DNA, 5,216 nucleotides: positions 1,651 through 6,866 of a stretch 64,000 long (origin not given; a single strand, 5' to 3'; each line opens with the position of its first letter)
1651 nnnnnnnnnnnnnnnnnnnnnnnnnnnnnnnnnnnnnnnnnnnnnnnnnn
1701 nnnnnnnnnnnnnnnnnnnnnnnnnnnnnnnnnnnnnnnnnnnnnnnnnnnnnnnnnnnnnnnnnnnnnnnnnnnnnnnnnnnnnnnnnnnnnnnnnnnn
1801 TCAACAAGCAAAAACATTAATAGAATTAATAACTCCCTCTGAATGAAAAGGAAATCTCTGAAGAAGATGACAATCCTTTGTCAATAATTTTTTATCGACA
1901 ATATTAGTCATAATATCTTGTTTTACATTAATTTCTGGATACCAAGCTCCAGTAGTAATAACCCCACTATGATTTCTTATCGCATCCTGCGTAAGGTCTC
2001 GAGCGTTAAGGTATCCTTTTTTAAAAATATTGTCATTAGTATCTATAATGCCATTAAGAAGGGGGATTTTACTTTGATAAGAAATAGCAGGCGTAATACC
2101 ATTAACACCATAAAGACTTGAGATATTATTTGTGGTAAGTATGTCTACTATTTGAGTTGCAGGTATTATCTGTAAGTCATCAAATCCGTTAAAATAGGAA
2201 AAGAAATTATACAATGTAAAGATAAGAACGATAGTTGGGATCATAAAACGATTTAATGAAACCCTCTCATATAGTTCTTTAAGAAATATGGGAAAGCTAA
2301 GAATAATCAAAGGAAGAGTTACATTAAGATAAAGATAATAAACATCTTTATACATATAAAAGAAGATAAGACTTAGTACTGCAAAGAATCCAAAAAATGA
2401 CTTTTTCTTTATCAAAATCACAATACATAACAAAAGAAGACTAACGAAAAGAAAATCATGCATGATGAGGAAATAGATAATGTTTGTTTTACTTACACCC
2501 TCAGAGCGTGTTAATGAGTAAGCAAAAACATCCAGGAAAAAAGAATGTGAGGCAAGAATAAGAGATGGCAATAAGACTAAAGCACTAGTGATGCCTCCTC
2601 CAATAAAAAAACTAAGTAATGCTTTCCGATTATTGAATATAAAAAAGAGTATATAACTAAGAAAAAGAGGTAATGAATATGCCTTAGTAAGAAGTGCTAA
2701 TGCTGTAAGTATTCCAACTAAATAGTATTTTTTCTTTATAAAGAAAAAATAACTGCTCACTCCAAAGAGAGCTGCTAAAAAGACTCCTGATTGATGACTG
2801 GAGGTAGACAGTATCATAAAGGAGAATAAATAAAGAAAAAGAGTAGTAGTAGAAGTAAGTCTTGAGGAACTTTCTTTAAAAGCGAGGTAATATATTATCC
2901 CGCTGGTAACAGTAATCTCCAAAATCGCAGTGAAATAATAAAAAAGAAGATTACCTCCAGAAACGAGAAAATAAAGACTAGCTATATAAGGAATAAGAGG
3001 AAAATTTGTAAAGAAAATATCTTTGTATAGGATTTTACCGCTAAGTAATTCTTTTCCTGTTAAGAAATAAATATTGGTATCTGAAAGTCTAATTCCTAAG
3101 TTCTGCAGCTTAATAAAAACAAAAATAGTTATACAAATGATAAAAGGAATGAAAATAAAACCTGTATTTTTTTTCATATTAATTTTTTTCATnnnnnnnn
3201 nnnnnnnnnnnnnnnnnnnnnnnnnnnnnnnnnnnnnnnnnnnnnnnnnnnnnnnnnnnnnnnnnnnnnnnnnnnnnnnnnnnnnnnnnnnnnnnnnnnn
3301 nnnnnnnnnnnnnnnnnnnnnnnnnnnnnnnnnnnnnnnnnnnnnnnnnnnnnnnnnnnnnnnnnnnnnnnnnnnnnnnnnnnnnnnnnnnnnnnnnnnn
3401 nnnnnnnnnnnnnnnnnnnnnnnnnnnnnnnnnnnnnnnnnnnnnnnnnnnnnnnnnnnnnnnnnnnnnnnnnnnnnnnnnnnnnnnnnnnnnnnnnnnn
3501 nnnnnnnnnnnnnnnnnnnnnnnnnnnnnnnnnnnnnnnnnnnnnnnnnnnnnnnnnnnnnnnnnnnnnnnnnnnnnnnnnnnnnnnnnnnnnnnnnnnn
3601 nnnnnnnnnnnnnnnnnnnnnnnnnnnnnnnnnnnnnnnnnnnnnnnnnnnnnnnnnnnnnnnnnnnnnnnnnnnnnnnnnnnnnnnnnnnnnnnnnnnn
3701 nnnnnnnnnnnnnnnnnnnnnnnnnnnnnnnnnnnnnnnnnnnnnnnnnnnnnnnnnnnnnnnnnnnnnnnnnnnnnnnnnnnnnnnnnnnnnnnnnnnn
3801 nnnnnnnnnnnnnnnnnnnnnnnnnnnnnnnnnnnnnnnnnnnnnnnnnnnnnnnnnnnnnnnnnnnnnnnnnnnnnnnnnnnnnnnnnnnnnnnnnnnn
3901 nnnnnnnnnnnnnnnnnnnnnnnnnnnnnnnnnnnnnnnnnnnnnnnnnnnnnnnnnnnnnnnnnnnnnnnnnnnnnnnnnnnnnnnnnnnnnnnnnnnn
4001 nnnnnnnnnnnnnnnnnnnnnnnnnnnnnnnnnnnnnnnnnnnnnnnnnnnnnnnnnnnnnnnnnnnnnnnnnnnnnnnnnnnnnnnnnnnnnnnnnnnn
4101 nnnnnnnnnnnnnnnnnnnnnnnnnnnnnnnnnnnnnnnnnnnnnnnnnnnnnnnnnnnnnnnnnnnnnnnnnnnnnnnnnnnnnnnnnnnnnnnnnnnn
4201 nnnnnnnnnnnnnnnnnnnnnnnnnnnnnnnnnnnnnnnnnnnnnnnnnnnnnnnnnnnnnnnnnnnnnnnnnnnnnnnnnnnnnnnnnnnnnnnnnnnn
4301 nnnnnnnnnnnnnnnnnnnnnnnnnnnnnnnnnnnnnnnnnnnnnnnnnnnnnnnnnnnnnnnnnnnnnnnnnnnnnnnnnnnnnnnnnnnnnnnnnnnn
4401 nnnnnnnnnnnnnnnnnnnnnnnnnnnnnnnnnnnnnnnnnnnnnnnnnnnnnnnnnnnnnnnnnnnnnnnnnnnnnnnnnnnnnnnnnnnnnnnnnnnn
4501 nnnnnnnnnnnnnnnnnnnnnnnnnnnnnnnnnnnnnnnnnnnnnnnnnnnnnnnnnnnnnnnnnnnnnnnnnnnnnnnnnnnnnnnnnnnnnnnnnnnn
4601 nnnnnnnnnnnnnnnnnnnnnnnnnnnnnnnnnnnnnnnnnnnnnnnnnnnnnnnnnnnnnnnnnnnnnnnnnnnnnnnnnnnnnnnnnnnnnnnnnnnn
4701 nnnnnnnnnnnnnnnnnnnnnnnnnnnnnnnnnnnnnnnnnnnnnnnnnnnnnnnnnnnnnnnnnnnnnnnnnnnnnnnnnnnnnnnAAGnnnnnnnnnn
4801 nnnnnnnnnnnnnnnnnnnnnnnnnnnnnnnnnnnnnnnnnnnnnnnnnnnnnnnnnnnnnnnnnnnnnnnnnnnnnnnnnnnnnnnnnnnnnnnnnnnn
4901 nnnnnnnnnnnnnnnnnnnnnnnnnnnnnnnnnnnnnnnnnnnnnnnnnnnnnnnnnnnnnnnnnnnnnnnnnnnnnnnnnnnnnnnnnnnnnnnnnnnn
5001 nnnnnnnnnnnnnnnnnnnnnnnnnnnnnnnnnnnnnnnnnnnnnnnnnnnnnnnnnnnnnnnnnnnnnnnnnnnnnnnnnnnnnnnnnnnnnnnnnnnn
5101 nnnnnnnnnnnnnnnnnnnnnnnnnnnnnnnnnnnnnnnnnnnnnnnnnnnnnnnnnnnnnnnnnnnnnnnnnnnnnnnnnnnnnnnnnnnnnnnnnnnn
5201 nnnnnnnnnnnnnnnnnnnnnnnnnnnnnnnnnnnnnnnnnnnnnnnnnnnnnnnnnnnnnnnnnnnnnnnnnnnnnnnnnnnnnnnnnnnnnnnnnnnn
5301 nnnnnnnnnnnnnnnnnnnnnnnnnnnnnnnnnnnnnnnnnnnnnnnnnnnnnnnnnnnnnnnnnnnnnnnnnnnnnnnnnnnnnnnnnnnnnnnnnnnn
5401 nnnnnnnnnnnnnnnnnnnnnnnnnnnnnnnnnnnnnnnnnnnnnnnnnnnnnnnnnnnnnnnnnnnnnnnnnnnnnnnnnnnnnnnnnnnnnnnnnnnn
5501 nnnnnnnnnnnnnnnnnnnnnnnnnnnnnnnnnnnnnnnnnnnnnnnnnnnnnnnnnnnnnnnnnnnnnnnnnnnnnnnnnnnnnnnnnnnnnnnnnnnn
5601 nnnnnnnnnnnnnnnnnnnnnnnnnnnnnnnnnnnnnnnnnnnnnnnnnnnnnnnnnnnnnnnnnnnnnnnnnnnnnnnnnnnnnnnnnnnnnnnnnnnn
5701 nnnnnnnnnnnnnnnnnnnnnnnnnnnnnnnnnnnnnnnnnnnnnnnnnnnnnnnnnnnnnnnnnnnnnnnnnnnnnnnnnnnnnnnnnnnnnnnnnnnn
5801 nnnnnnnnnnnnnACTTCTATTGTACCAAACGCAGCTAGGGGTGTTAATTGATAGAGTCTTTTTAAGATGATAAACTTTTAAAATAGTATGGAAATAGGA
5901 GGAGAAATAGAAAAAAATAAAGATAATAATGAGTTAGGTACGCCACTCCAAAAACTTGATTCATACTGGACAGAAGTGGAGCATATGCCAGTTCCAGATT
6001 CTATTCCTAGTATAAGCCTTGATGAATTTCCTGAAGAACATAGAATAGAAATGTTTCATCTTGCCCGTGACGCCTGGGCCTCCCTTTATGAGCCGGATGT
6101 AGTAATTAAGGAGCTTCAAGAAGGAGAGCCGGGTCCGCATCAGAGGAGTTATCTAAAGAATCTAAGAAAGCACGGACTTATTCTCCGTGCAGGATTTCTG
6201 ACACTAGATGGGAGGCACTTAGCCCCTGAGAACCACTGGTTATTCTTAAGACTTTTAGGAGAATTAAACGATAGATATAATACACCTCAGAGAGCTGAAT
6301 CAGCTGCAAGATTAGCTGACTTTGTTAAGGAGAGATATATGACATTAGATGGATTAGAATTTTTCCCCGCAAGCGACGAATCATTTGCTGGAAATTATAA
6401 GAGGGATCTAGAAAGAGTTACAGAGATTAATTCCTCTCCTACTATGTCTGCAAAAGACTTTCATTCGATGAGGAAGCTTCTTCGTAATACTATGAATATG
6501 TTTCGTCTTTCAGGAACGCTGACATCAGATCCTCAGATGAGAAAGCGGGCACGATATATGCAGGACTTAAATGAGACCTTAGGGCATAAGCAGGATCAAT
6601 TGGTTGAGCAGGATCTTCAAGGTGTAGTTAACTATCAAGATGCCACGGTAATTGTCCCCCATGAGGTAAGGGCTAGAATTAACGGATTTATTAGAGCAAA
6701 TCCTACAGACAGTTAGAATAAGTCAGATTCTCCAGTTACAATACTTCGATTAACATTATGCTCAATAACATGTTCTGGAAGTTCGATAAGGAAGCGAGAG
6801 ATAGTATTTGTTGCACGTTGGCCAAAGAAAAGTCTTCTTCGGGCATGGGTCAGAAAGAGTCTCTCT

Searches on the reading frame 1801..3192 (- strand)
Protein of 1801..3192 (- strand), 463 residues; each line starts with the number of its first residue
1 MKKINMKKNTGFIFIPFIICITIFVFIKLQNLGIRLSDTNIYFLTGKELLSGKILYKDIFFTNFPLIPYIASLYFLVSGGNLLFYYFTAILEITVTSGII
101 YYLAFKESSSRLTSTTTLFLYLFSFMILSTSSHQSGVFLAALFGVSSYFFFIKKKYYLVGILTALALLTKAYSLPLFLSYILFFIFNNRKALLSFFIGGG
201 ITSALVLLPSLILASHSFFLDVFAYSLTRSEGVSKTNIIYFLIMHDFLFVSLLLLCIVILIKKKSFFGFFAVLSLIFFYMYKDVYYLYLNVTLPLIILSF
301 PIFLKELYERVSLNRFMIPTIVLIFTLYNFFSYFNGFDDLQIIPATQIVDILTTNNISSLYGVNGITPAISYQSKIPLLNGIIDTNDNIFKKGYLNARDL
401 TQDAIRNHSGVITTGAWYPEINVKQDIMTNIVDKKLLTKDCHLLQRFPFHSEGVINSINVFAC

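Call 5: search_protein_families(library=pfam, proteins=[window:1801-3192:-], max_evalue=0.001)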
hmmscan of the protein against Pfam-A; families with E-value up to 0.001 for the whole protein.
window:1801-3192:- (463 aa): 1 family
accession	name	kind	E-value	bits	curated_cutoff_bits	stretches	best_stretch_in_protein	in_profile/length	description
PF13231.12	PMT_2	-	1e-05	26.3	26.1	1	65-211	4-158/160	Dolichyl-phosphate-mannose-protein mannosyltransferase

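Call 46: find_encoding_contigs(protein=window:1801-3192:-, flank=10000, max_places=2)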
Protein window:1801-3192:- (463 aa): 5 contigs read that carry it; 2 places shown.
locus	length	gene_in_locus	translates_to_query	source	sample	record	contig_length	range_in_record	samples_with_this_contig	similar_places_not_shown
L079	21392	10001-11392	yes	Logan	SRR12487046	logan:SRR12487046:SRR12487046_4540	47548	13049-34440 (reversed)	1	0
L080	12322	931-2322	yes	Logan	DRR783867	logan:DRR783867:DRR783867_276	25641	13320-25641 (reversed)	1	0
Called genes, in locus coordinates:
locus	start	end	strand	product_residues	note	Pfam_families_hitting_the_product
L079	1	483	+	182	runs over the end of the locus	-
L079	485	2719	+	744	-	PF10060:DUF2298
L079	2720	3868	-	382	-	PF03816:LytR_cpsA_psr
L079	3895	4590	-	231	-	PF00121:TIM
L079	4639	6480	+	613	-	PF00580:UvrD-helicase, PF13245:AAA_19, PF13604:AAA_30 (faint), PF01443:Viral_helicase1 (faint), PF13361:UvrD_C, PF13538:UvrD_C_2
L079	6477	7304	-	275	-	-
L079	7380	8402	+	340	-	PF02388:FemAB, PF13480:Acetyltransf_6 (weak), PF02388:FemAB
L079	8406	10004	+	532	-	PF13176:TPR_7 (faint), PF13424:TPR_12 (faint), PF00515:TPR_1 (weak), PF07719:TPR_2 (faint), PF13181:TPR_8 (weak), PF13374:TPR_10 (faint), PF13414:TPR_11 (faint), PF13428:TPR_14 (faint)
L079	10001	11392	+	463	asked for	PF13231:PMT_2 (weak)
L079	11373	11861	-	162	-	PF06325:PrmA (weak), PF13649:Methyltransf_25 (weak)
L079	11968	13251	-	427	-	-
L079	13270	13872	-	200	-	PF00075:RNase_H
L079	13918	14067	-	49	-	-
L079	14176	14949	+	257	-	PF01509:TruB_N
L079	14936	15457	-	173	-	PF00156:Pribosyltran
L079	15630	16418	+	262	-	PF00801:PKD (weak), PF18911:PKD_4, PF00801:PKD (weak), PF18911:PKD_4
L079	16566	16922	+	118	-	-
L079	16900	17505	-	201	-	PF02525:Flavodoxin_2, PF03358:FMN_red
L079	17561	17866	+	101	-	PF01638:HxlR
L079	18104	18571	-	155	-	-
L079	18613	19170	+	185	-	PF01625:PMSR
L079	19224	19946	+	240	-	-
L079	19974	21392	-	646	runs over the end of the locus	PF01757:Acyl_transf_3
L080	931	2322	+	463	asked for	PF13231:PMT_2 (weak)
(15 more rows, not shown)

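Call 49: search_protein_families(library=pfam, proteins=[L079:11968-13251:-], max_evalue=1)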
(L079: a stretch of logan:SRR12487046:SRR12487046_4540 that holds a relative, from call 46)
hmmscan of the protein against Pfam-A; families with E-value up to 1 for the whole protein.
L079:11968-13251:- (427 aa): 0 families

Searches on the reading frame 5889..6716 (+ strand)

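Call 5: search_protein_families(library=pfam, proteins=[window:5889-6716:+], max_evalue=0.001)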
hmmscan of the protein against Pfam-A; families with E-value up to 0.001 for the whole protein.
window:5889-6716:+ (275 aa): 0 families

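Call 49: search_protein_families(library=pfam, proteins=[window:5889-6716:+], max_evalue=1)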
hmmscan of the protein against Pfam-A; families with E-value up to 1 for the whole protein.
window:5889-6716:+ (275 aa): 1 family
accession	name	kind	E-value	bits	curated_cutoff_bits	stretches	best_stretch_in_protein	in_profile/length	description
PF05235.19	CHAD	-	0.0023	18.4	25.6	1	162-243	148-226/228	CHAD domain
